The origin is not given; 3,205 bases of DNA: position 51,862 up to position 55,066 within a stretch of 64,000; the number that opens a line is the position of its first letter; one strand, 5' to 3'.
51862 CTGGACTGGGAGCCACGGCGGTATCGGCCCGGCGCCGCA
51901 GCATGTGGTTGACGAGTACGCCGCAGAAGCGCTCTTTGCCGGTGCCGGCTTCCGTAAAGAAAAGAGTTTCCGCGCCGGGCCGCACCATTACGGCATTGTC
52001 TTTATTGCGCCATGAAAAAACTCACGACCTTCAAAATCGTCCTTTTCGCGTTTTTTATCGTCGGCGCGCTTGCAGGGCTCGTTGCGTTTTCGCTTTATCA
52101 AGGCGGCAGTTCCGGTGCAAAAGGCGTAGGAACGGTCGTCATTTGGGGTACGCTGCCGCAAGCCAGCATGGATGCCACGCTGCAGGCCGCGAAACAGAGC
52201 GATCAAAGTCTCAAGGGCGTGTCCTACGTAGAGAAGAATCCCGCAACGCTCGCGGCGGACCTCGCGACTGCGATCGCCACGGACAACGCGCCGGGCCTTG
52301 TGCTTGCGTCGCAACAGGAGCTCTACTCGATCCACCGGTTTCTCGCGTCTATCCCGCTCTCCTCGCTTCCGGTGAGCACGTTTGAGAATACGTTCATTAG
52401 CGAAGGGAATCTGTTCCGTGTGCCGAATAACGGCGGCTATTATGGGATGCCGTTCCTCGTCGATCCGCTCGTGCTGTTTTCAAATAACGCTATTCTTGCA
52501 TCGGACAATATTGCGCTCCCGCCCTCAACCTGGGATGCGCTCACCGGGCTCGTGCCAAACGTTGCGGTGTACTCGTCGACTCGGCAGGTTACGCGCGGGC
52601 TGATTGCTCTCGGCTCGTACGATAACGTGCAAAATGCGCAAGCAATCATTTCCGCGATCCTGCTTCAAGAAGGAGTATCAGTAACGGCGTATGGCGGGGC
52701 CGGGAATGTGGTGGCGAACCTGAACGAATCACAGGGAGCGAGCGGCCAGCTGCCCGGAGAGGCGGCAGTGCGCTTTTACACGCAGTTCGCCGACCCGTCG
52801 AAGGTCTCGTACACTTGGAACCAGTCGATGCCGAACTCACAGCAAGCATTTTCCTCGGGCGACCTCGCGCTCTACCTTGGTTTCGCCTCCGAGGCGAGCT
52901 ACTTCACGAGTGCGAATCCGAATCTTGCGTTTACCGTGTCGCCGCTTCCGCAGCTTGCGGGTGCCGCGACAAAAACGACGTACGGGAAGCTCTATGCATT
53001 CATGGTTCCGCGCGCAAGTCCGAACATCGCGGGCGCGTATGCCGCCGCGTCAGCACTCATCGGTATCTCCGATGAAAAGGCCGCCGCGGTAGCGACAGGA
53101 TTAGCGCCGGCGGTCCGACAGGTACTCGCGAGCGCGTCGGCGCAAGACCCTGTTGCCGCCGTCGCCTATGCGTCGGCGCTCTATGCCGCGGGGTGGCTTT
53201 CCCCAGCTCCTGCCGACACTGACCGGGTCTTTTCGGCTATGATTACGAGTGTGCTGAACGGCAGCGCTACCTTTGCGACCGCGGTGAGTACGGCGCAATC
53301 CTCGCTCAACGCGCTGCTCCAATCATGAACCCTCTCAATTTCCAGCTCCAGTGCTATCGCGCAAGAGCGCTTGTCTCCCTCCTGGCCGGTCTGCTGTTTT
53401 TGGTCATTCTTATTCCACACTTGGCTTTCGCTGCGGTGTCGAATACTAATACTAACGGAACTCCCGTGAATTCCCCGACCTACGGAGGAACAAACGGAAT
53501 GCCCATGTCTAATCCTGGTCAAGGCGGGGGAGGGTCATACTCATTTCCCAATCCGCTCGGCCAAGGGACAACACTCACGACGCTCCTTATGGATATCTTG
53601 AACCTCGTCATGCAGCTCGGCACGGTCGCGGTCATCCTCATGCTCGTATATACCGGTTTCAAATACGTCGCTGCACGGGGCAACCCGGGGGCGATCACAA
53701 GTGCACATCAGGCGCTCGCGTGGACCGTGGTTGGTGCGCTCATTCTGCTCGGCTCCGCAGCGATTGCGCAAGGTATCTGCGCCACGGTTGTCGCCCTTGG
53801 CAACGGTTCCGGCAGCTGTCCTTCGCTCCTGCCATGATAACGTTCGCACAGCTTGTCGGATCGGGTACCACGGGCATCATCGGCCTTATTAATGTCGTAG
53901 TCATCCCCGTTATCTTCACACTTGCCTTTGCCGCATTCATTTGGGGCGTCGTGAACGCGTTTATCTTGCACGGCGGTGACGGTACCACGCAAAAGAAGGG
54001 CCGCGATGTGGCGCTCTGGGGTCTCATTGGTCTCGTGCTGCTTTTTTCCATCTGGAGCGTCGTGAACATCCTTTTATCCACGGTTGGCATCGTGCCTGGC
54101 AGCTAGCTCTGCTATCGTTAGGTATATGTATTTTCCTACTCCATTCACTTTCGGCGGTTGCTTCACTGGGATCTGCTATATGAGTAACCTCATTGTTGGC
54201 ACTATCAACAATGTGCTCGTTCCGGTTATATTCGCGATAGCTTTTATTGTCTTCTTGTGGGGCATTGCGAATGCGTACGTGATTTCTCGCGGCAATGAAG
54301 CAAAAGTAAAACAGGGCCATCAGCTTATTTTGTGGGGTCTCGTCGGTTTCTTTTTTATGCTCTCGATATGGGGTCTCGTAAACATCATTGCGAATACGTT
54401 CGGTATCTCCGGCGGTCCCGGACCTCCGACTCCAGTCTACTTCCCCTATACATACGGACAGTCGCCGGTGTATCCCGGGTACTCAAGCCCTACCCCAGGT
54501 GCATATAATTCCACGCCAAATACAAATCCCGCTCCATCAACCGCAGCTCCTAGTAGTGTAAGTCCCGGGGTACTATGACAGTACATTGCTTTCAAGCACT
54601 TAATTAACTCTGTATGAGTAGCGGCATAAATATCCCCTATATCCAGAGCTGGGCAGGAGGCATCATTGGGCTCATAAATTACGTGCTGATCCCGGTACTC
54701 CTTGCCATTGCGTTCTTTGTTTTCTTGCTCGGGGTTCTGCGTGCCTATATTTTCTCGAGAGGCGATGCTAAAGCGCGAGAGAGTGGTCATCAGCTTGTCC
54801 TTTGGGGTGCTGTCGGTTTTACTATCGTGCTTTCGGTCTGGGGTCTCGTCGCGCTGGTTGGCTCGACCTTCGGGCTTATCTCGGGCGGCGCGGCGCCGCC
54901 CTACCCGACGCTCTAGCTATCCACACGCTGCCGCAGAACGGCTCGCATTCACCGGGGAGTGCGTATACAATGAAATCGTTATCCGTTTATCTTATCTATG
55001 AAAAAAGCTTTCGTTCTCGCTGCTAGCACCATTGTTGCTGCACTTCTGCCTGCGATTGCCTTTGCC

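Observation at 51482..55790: Eight-gene translationally coupled operon: SAM methyltransferase, orphan solute-binding-like protein and six tandem, diverged VirB2/T4SS-pilin-like paralogs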

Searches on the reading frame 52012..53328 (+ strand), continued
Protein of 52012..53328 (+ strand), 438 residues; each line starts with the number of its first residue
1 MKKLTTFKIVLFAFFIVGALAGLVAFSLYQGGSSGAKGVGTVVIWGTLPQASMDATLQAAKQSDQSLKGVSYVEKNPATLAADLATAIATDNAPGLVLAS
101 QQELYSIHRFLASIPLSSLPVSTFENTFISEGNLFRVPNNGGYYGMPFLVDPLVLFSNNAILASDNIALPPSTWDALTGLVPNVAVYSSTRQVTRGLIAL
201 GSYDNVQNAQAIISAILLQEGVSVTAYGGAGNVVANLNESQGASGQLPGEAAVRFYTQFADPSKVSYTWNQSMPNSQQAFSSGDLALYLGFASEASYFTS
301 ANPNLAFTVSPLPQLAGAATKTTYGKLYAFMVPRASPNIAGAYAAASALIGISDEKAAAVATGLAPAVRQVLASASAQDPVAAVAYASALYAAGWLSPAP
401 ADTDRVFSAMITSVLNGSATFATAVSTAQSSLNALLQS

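Call 24: find_related_loci(query=A2, collection=genome_contigs, flank=8000)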
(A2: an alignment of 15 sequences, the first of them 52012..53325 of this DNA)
Query A2 (438 aa) in genome_contigs; peptide patterns used: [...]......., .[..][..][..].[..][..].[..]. (x = any residue, [..] = any of these).
176 stretches matched a pattern; 142 encode a relative of the query (tblastn E <= 1e-3); the best 80 are kept; 80 distinct loci.
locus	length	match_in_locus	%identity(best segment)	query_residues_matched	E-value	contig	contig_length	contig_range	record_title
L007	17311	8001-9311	75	1-437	0e+0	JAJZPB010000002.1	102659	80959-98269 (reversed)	MAG: bacterium isolate SKS1.bin108 NODE_278_length_102659_cov_3.830121, whole genome shotgun sequence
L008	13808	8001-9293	58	3-437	4e-159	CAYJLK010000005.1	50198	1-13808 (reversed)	MAG TPA_asm: uncultured Candidatus Saccharibacteria bacterium isolate ERP124720_co1_118 genome assembly, contig: NODE_97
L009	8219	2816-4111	60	3-437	1e-158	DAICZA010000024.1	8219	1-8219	MAG TPA_asm: bacterium isolate clean1989 NODE_24_length_8219_cov_3.994842, whole genome shotgun sequence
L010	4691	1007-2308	58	3-437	2e-161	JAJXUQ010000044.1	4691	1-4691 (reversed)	MAG: bacterium isolate BP5.bin105 NODE_37470_length_4691_cov_1.192156, whole genome shotgun sequence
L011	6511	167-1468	58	3-437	2e-158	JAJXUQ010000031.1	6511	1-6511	MAG: bacterium isolate BP5.bin105 NODE_22829_length_6511_cov_2.092419, whole genome shotgun sequence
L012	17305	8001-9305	56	3-437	4e-157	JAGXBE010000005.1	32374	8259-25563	MAG: Patescibacteria group bacterium isolate REEB93 contig-150_1579, whole genome shotgun sequence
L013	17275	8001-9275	56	3-428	1e-156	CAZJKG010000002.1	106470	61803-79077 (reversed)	MAG TPA_asm: uncultured Candidatus Saccharibacteria bacterium isolate SRP178908_co1_344 genome assembly, contig: NODE_73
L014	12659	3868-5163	60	3-437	3e-155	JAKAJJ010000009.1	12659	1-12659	MAG: bacterium isolate WY3.bin89 NODE_8963_length_12659_cov_1.545324, whole genome shotgun sequence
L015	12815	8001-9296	57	3-437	4e-155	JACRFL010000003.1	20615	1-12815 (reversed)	MAG: Candidatus Kaiserbacteria bacterium isolate NC_groundwater_1724_Pr3_B-0.1um_57_17 SR-2_scaffold_141_317379, whole g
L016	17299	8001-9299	58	3-437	5e-155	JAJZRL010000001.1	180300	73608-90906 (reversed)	MAG: bacterium isolate SKS1.bin88 NODE_82_length_180300_cov_4.952712, whole genome shotgun sequence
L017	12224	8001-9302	57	3-437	2e-154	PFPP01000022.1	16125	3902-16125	MAG: Candidatus Kaiserbacteria bacterium CG_4_10_14_0_2_um_filter_50_16 CG_4_10_14_0.2_scaffold_1584_c, whole genome sho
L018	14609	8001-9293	57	3-437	4e-153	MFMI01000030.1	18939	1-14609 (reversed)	MAG: Candidatus Kaiserbacteria bacterium RIFCSPLOWO2_02_FULL_54_13 rifcsplowo2_02_scaffold_8202, whole genome shotgun se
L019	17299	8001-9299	57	3-437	3e-153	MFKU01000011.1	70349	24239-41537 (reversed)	MAG: Candidatus Kaiserbacteria bacterium RIFCSPHIGHO2_01_FULL_53_31 rifcsphigho2_01_scaffold_3496, whole genome shotgun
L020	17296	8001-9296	58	3-437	3e-158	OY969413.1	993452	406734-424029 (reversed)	MAG: Candidatus Kaiserbacteria bacterium isolate MFD01223.bin.1.23 genome assembly, chromosome: 1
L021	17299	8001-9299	57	1-437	1e-152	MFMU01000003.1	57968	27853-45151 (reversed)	MAG: Candidatus Kaiserbacteria bacterium RIFOXYD1_FULL_47_14 rifoxyd1_full_scaffold_167, whole genome shotgun sequence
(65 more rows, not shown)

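Call 31: search_solved_structures(query=A2, max_evalue=0.001)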
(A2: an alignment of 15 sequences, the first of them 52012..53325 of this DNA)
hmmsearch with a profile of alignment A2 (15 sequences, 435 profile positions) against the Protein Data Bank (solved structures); distinct sequences matched with E-value up to 0.001: 8.
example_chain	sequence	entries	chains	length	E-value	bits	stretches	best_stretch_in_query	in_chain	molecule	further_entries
4r9f_A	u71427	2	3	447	2.6e-09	39.7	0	82-185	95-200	MBP1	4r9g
5ci5_A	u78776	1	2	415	1.2e-08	37.4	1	223-432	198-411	Extracellular solute-binding protein family 1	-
4qrz_A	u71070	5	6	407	3.5e-07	32.6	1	69-182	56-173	ABC-TYPE SUGAR TRANSPORTER | ABC transporter, substrate binding protein (Sugar)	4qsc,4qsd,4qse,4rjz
1elj_A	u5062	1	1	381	1.6e-05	27.2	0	39-179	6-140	MALTODEXTRIN-BINDING PROTEIN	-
8art_A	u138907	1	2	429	4.7e-05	25.6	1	15-179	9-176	Putative secreted maltose-binding protein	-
7c0r_A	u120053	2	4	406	0.00041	22.5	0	46-177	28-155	Sugar ABC transporter, periplasmic sugar-binding protein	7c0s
3jzj_A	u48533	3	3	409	0.00083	21.5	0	141-174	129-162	Acarbose/maltose binding protein GacH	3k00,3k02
3k01_A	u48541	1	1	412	0.00093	21.3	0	141-174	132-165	Acarbose/maltose binding protein GacH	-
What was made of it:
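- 52012..53328 (+): Family-1 solute-binding-protein-like ectoprotein (SBP), 438 aa. It has one N-terminal hydrophobic anchor (residues 3-32), no cysteine and therefore no lipobox. There is no adjacent permease or ATPase gene. Profile hits to solved sugar, maltose and maltodextrin SBPs, E = 3e-9 to 1e-3 (call 31).
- On ABC-transporter solute-binding protein, family 1: Matches to solved sugar SBPs (call 31).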

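Call 57: search_protein_families(library=ncbifam, proteins=[window:52012-53325:+], max_evalue=0.01)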
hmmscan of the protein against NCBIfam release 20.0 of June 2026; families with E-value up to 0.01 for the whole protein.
window:52012-53325:+ (438 aa): 0 families

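Call 69: predict_structure(alignment_id=A2)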
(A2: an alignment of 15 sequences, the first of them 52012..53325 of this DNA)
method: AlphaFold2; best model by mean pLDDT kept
length: 438 residues; sequences in the alignment: 15
mean_pLDDT: 36.6   pTM: 0.23
mean pLDDT of the five models: 36.6, 36.4, 35.9, 35.9, 33.6
residues with pLDDT >= 90: 0; 70-90: 15; 50-70: 65; < 50: 358
segments of 3 or more residues with pLDDT < 50: 1-40, 97-404, 435-438
pLDDT, mean of each block of 10 residues (from residue 1): 32 32 32 31 64 67 57 71 57 49 31 30 29 32 26 23 25 28 24 22 30 35 34 36 32 27 29 31 26 26 26 27 30 32 39 38 32 32 34 35 53 61 60 50
secondary structure, 60 per line:
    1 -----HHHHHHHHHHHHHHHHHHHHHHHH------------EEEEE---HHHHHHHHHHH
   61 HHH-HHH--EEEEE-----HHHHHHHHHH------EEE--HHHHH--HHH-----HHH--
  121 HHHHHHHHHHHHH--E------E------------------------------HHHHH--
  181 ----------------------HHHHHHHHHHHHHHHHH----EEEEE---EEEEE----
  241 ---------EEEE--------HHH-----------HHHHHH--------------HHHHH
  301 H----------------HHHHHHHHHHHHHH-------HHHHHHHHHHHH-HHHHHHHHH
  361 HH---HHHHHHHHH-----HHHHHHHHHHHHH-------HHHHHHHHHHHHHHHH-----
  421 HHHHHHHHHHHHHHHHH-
elements in order: H6-29 E42-46 H50-63 E70-74 H80-89 E96-98 H101-105 H121-133 H174-178 H203-219 E224-228 E232-236 E250-253 H276-281 H296-301 H318-331 H339-350 H352-362 H366-374 H380-392 H400-415 H421-437
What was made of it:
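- Tried and rejected: A 15-sequence alignment gave mean pLDDT 36.6 (call 69).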

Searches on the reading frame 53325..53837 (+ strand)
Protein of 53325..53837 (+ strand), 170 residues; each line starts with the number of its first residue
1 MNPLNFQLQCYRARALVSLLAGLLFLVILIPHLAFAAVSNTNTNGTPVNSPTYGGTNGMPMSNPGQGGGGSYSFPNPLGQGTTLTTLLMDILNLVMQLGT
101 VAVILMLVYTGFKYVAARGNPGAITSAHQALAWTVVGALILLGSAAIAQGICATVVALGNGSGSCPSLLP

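Call 3: search_protein_families(library=pfam, proteins=[window:53325-53837:+], max_evalue=1)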
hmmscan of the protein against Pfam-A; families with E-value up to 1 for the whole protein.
window:53325-53837:+ (170 aa): 3 families
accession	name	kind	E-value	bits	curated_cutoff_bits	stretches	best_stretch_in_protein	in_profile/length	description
PF18895.5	T4SS_pilin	-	8.7e-09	35.8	26.6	1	82-145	3-65/71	Type IV secretion system pilin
PF04956.18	TrbC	-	3.4e-07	30.8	27.9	1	81-151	34-98/98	TrbC/VIRB2 pilin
PF04290.18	DctQ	-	0.14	12.5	28.3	0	91-155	64-127/132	Tripartite ATP-independent periplasmic transporters, DctQ component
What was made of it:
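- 53325..53837 (+): P1: TrbC/VirB2-type pilin-like protein, 170 aa. Layout: signal peptide, Gly/Asn/Thr-rich linker, NPL motif, two hydrophobic helices, and a C-terminal GICATV...GSC pair of cysteines. PF18895 35.8 bits and PF04956 30.8 bits, both above their cut-offs (call 3).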

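Call 36: find_homologous_proteins(query=window:53325-53834:+, max_evalue=0.001)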
Query window:53325-53834:+ (170 aa): 10 proteins with E <= 0.001 among 387 candidates.
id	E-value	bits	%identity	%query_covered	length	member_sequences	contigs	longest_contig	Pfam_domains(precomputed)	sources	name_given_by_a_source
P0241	2.0e-42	163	83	56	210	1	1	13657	PF18895.6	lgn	-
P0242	1.1e-33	135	46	94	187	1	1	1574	PF18895.6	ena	-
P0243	2.2e-27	114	57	57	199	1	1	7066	PF18895.6,PF04956.19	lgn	-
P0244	1.7e-26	111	50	69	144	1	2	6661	PF18895.6,PF04956.19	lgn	-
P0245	1.2e-25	109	53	64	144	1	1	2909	PF18895.6,PF04956.19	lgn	-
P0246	1.5e-25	108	62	54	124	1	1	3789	PF18895.6,PF04956.19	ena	-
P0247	3.6e-25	107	66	51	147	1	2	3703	PF18895.6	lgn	-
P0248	4.5e-24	104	52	72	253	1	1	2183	PF18895.6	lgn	-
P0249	1.4e-22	99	46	75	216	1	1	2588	PF18895.6,PF04956.19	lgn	-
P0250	5.2e-18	84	53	60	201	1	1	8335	PF18895.6,PF04956.19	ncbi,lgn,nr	ncbi:MAG: hypothetical protein KGH79_04410 [Patescibacteria group bacterium]|nr:hypothetical protein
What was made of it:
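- Tried and rejected: It gave only 10 hits because of the word index (call 36).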

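Call 47: search_solved_structures(query=A4, max_evalue=10, show_alignments=3)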
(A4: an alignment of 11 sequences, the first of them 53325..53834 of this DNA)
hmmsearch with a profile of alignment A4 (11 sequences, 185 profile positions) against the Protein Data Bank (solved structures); distinct sequences matched with E-value up to 10: 0.

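Call 57: search_protein_families(library=ncbifam, proteins=[window:53325-53834:+], max_evalue=0.01)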
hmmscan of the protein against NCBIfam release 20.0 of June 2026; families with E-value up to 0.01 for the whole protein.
window:53325-53834:+ (170 aa): 1 family
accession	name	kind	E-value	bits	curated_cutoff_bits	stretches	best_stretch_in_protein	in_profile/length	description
NF045849.1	ICE_MMCAP2_0565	equivalog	0.0004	20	40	1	82-153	7-78/80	Mbov_0395 family pilin-like conjugal transfer protein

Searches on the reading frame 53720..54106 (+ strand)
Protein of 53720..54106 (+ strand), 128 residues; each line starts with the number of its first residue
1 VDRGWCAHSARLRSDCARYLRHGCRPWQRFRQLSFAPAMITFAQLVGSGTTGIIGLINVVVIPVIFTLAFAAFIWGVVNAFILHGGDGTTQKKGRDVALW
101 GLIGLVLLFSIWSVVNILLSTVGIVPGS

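Call 3: search_protein_families(library=pfam, proteins=[window:53720-54106:+], max_evalue=1)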
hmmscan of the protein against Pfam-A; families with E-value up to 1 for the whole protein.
window:53720-54106:+ (128 aa): 2 families
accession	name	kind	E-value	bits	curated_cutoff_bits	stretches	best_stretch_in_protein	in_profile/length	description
PF18895.5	T4SS_pilin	-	2.5e-05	24.7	26.6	1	66-118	21-71/71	Type IV secretion system pilin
PF09531.15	Ndc1_Nup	-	0.31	10.1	29.8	1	53-120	186-262/607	Nucleoporin protein Ndc1-Nup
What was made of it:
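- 53834..54106 (+): P2: pilin-like two-helix protein, 90 aa, no signal peptide. PF18895 24.7 bits, E = 2.5e-5, just under the 26.6-bit cut-off (call 3).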

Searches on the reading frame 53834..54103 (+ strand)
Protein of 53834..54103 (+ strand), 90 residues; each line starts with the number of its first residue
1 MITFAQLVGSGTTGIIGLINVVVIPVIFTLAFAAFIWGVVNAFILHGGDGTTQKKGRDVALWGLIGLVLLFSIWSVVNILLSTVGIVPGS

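Call 57: search_protein_families(library=ncbifam, proteins=[window:53834-54103:+], max_evalue=0.01)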
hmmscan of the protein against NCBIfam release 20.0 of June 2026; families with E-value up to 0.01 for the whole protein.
window:53834-54103:+ (90 aa): 1 family
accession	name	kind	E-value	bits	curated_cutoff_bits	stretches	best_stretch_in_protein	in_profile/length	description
NF045849.1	ICE_MMCAP2_0565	equivalog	0.00013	21.5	40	1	12-83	6-79/80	Mbov_0395 family pilin-like conjugal transfer protein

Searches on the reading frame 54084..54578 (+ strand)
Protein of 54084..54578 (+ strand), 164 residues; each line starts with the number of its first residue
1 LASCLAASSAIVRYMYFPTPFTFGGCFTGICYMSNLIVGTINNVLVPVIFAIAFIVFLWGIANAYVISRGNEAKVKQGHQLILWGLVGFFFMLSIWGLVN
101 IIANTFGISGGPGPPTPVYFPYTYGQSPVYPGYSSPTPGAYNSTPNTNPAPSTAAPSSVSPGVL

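Call 3: search_protein_families(library=pfam, proteins=[window:54084-54578:+], max_evalue=1)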
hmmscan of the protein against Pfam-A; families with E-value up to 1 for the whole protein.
window:54084-54578:+ (164 aa): 1 family
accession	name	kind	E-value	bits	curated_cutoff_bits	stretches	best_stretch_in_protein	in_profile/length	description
PF18895.5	T4SS_pilin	-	5.7e-06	26.8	26.6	1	37-102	5-71/71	Type IV secretion system pilin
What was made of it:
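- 54126..54578 (+): P3: pilin-like two-helix protein with a Pro/Gly/Tyr/Ser-rich C-terminal tail, 150 aa from ATG 54126. The alternative start at ATG 54180 gives 132 aa. PF18895 26.8 bits (call 3).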

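Call 57: search_protein_families(library=ncbifam, proteins=[window:54126-54575:+], max_evalue=0.01)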
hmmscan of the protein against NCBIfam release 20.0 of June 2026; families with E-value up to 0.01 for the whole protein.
window:54126-54575:+ (150 aa): 1 family
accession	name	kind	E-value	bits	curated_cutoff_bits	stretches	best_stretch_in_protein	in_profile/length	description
NF045849.1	ICE_MMCAP2_0565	equivalog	1.3e-05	24.8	40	1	19-91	5-79/80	Mbov_0395 family pilin-like conjugal transfer protein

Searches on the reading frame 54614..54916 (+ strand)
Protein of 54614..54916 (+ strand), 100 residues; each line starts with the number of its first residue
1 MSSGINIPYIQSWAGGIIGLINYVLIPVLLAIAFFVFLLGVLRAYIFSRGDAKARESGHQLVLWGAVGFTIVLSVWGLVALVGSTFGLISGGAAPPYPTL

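Call 3: search_protein_families(library=pfam, proteins=[window:54614-54916:+], max_evalue=1)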
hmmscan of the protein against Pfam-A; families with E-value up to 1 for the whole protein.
window:54614-54916:+ (100 aa): 6 families
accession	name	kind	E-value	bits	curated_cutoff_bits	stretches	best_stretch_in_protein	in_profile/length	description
PF18895.5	T4SS_pilin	-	0.00014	22.3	26.6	1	16-81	7-70/71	Type IV secretion system pilin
PF17459.7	DUF5422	-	0.038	14.6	25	1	10-89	38-114/153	Family of unknown function (DUF5422)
PF12501.13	DUF3708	-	0.08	13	24.1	1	26-80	1-60/166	Phosphate ATP-binding cassette transporter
PF17534.7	DUF5453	-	0.092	13.2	25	1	12-79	79-145/186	Family of unknown function (DUF5453)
PF01988.24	VIT1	-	0.39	10.9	28.1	1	14-70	146-207/214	VIT family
PF12725.13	DUF3810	-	0.96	9.2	28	0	8-78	7-81/311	Protein of unknown function (DUF3810)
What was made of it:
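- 54614..54916 (+): P4: pilin-like two-helix protein, 100 aa. This slot varies most in length across species, from 95 to 466 aa. PF18895 22.3 bits, E = 1.4e-4, under the cut-off (call 3).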

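Call 57: search_protein_families(library=ncbifam, proteins=[window:54614-54913:+], max_evalue=0.01)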
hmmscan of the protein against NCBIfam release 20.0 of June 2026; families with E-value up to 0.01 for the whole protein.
window:54614-54913:+ (100 aa): 1 family
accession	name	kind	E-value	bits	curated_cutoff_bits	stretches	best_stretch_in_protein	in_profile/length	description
NF045849.1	ICE_MMCAP2_0565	equivalog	2e-05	24.2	40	1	11-82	3-76/80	Mbov_0395 family pilin-like conjugal transfer protein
